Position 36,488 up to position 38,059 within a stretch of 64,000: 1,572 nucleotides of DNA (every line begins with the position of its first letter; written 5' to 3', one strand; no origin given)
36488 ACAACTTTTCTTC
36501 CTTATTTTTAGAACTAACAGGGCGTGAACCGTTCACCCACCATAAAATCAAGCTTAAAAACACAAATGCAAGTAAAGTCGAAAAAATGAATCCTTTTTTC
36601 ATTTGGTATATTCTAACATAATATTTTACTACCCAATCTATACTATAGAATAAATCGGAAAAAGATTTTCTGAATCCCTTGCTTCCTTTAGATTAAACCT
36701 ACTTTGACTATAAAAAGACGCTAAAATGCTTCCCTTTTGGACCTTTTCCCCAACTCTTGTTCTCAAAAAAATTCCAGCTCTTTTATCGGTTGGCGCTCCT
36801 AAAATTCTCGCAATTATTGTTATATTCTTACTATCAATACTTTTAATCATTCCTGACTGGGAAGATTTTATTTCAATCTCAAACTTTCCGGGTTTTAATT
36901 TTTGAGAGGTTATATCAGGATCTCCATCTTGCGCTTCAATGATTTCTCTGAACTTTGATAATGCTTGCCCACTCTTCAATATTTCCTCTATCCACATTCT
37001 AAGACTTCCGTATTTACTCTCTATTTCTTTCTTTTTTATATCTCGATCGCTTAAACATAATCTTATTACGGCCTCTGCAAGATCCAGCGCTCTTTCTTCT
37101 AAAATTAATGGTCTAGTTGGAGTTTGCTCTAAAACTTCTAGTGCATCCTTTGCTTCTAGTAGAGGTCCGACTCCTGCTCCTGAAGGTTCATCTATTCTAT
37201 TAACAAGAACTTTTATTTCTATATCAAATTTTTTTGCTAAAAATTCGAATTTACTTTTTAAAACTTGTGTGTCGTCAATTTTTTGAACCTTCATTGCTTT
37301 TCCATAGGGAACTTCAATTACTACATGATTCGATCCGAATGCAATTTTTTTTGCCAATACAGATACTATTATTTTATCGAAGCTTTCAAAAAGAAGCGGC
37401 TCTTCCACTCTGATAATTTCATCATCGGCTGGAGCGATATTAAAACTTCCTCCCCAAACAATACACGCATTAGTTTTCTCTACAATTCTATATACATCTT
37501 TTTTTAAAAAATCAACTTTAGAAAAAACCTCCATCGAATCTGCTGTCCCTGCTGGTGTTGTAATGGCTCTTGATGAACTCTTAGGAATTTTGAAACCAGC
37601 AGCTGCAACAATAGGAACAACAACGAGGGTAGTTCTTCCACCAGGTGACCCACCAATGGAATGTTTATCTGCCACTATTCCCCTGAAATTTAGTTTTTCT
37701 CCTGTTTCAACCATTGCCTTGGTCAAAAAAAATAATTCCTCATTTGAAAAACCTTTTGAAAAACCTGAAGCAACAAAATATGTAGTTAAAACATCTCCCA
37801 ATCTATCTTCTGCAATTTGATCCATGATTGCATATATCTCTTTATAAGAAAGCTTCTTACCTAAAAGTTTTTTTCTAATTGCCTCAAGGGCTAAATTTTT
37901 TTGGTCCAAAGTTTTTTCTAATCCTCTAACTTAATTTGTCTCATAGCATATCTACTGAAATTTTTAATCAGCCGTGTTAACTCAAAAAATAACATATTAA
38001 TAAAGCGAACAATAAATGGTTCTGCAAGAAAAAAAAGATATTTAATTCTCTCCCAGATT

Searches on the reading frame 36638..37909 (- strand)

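Call 37: search_protein_families(library=pfam, proteins=[window:36638-37909:-], max_evalue=0.00001)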
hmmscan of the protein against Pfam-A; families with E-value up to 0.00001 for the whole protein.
window:36638-37909:- (423 aa): 3 families
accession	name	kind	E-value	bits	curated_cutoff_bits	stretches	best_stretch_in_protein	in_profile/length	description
PF02885.22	Glycos_trans_3N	-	1.6e-10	41.1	26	1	9-70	2-63/63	Glycosyl transferase family, helical bundle domain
PF00591.27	Glycos_transf_3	-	2.3e-09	37.7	27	1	78-210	3-149/253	Glycosyl transferase family, a/b domain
PF07831.19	PYNP_C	-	2.8e-09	36.9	27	1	355-411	2-65/75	Pyrimidine nucleoside phosphorylase C-terminal domain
